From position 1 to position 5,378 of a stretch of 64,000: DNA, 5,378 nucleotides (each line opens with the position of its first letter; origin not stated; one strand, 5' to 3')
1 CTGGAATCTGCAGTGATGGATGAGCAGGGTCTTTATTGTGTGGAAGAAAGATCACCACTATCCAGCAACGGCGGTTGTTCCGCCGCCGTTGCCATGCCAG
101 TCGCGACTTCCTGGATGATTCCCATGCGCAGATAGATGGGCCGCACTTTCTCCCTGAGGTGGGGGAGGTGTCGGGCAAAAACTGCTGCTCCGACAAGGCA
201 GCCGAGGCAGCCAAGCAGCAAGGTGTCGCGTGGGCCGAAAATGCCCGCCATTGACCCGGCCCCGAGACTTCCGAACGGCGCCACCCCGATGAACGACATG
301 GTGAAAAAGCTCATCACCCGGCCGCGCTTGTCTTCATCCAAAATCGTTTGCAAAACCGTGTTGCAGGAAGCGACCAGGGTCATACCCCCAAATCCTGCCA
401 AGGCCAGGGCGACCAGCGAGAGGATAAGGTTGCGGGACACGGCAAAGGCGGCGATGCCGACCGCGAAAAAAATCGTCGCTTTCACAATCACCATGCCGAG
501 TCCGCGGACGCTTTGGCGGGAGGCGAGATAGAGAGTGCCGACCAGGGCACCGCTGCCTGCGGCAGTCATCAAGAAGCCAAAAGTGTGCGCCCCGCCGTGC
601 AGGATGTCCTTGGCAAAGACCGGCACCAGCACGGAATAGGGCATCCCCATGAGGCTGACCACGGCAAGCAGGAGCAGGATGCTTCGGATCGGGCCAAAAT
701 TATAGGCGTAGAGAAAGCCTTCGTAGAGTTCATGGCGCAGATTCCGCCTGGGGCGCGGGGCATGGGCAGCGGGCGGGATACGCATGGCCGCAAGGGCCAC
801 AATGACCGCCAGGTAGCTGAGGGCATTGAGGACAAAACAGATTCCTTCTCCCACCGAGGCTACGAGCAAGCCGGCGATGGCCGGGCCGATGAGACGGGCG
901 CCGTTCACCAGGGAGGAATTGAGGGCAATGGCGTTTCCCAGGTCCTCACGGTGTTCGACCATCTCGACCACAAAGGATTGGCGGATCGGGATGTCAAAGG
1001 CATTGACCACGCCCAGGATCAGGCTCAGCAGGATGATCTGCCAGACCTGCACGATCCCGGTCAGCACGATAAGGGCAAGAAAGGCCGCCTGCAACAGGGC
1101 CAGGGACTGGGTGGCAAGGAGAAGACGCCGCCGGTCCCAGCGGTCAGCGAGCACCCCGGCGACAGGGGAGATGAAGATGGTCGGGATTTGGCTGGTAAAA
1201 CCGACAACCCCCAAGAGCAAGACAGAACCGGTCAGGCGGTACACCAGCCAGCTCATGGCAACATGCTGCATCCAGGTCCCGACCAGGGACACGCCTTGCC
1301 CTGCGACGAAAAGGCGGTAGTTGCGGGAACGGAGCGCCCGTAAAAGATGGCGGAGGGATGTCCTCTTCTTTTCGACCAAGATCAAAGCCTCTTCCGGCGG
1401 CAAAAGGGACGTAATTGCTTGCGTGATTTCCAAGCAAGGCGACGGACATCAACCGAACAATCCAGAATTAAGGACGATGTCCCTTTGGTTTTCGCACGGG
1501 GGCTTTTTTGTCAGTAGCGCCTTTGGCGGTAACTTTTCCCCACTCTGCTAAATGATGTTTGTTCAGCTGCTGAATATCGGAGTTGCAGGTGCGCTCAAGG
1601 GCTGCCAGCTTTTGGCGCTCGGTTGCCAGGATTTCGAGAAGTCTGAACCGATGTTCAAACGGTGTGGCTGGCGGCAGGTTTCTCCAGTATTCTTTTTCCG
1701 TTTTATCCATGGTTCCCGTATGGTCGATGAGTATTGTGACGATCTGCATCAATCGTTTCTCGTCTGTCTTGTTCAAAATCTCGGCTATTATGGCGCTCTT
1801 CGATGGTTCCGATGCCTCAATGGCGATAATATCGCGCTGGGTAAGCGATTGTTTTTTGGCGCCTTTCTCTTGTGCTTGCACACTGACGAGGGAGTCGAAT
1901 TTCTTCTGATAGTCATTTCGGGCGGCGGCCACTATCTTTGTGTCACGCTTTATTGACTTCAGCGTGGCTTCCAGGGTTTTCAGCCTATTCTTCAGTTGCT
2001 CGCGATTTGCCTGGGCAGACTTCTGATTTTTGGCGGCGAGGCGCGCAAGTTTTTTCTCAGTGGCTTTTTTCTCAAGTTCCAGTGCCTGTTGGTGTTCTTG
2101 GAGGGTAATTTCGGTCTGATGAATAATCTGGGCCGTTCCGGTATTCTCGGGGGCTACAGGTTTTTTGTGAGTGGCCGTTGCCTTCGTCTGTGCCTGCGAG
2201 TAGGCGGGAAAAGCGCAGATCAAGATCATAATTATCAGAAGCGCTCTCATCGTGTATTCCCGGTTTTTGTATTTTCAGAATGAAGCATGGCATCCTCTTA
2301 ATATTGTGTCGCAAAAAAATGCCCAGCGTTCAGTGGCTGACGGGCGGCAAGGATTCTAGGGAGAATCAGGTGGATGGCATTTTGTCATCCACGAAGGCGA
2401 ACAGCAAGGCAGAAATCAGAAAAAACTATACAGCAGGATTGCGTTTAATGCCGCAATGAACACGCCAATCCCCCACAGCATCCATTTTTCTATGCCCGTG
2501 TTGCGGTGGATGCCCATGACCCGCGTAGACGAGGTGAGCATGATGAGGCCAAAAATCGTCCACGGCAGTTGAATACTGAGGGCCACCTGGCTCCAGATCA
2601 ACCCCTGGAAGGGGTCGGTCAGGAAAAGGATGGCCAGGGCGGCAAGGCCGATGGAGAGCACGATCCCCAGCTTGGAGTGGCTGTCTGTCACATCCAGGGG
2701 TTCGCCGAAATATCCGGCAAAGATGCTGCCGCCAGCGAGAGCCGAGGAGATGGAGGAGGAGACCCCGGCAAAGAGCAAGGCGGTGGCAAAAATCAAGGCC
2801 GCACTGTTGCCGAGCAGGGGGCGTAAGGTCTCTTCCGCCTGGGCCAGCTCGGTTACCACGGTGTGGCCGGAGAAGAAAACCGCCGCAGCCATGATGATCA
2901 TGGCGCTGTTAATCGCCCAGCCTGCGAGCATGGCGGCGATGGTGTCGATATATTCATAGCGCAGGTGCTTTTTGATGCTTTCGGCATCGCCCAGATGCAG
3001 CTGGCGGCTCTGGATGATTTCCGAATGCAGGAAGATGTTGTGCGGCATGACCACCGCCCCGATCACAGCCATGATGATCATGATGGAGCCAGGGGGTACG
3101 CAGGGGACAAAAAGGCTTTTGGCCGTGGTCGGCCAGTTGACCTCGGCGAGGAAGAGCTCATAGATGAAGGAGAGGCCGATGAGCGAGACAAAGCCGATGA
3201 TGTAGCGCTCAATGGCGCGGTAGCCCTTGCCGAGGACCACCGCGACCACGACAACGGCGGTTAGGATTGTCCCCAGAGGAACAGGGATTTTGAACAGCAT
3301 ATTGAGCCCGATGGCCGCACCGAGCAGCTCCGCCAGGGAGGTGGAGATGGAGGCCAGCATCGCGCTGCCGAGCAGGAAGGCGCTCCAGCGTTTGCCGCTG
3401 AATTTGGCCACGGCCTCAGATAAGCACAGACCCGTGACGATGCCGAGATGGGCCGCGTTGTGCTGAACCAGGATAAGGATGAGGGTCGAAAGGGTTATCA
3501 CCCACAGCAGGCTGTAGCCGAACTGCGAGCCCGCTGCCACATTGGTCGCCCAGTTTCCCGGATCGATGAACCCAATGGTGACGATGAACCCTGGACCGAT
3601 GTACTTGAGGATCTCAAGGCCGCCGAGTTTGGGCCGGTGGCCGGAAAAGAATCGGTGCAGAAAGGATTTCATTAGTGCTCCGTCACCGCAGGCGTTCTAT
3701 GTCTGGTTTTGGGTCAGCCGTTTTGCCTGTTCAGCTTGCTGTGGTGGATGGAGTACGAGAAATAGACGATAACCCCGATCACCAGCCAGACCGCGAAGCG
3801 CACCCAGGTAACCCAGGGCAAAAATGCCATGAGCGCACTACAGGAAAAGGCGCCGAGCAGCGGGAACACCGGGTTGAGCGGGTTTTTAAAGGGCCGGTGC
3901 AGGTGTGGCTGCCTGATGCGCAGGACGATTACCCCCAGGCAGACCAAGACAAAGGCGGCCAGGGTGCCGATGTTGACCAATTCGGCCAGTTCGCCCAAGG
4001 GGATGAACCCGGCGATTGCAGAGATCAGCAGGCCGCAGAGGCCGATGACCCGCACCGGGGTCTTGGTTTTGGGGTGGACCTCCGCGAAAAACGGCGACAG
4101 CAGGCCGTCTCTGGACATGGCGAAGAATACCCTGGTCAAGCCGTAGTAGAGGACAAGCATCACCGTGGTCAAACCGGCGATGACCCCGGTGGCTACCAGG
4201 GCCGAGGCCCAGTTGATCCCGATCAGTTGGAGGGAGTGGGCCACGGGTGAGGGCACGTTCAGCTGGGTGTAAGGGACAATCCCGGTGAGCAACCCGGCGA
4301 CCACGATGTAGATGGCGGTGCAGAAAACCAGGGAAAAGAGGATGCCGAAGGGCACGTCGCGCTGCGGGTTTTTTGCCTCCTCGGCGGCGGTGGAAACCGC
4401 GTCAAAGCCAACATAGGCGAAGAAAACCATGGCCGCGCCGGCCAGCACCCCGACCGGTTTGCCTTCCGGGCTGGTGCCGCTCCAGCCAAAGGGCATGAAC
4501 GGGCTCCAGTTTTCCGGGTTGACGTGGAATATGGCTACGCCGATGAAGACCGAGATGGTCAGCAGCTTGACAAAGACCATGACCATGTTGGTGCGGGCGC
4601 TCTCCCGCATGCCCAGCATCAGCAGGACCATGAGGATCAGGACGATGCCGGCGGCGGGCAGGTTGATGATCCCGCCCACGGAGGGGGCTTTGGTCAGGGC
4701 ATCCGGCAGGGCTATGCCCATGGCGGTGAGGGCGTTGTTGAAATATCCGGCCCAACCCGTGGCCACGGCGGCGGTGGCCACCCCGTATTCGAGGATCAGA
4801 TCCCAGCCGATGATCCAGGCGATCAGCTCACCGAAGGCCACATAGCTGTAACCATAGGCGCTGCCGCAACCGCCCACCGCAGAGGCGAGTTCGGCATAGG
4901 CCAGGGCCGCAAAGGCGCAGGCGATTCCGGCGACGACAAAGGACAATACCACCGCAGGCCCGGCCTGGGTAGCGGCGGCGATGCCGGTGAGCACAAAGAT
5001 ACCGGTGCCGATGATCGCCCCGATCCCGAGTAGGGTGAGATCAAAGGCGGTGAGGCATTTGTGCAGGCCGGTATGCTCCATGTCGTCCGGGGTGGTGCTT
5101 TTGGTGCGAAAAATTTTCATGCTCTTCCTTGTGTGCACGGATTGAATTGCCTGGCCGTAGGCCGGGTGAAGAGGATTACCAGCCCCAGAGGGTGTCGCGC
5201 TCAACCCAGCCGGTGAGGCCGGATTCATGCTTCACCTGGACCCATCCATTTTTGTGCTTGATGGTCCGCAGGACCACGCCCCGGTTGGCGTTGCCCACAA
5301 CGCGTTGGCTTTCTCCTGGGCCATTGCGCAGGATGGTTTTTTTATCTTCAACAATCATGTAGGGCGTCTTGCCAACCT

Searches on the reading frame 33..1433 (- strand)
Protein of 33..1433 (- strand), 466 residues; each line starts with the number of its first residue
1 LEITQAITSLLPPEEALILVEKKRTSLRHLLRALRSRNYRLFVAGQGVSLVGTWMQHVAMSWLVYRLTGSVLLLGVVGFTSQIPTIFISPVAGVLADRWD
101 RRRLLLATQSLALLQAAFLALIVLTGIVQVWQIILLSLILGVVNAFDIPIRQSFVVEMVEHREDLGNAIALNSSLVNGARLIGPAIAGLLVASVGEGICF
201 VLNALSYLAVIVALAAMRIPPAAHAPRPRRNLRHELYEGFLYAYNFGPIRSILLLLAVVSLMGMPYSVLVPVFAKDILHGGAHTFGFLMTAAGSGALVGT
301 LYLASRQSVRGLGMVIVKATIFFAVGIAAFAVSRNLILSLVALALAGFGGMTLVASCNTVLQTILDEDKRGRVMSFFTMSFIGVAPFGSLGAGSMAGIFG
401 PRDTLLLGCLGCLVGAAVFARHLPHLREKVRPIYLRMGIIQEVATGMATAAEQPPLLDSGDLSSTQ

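Call 43: search_protein_families(library=pfam, proteins=[window:33-1433:-], max_evalue=0.00001)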
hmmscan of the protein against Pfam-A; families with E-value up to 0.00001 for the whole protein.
window:33-1433:- (466 aa): 2 families
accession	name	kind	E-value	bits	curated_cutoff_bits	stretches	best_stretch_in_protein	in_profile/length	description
PF05977.19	MFS_3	-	1.9e-65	221.7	27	1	34-424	7-396/524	Transmembrane secretion effector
PF07690.21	MFS_1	-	4.1e-39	134.9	33.4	2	45-380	4-338/347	Major Facilitator Superfamily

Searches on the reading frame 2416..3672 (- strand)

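Call 43: search_protein_families(library=pfam, proteins=[window:2416-3672:-], max_evalue=0.00001)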
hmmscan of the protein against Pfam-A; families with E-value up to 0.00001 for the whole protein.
window:2416-3672:- (418 aa): 1 family
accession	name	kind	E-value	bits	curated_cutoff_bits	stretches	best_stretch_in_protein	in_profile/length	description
PF01566.24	Nramp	-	4e-107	358.8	29.8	1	41-392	1-356/357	Natural resistance-associated macrophage protein-like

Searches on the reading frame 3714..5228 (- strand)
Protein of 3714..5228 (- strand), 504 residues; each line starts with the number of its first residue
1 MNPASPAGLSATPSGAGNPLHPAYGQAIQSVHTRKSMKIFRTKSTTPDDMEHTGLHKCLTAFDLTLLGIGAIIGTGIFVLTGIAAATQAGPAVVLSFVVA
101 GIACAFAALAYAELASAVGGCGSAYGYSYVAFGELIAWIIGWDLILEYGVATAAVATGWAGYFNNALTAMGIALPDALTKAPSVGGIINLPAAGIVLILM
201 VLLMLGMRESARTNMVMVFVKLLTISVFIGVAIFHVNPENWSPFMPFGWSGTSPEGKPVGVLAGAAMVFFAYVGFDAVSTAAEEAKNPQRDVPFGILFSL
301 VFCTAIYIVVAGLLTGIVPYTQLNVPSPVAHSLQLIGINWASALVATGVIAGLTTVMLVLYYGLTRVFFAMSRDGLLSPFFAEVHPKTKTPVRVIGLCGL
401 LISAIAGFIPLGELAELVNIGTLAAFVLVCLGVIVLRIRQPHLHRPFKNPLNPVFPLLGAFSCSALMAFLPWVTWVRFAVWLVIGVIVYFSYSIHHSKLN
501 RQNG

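Call 43: search_protein_families(library=pfam, proteins=[window:3714-5228:-], max_evalue=0.00001)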
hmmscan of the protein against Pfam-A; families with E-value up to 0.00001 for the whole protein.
window:3714-5228:- (504 aa): 3 families
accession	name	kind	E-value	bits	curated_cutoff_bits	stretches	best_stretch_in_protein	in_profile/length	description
PF13520.12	AA_permease_2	-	3.7e-52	178.1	27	1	59-481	1-420/427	Amino acid permease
PF00324.27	AA_permease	-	2.1e-36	126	24.6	1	64-491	2-453/470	Amino acid permease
PF13906.12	AA_permease_C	-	1.4e-12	48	27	1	447-497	1-51/51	C-terminus of AA_permease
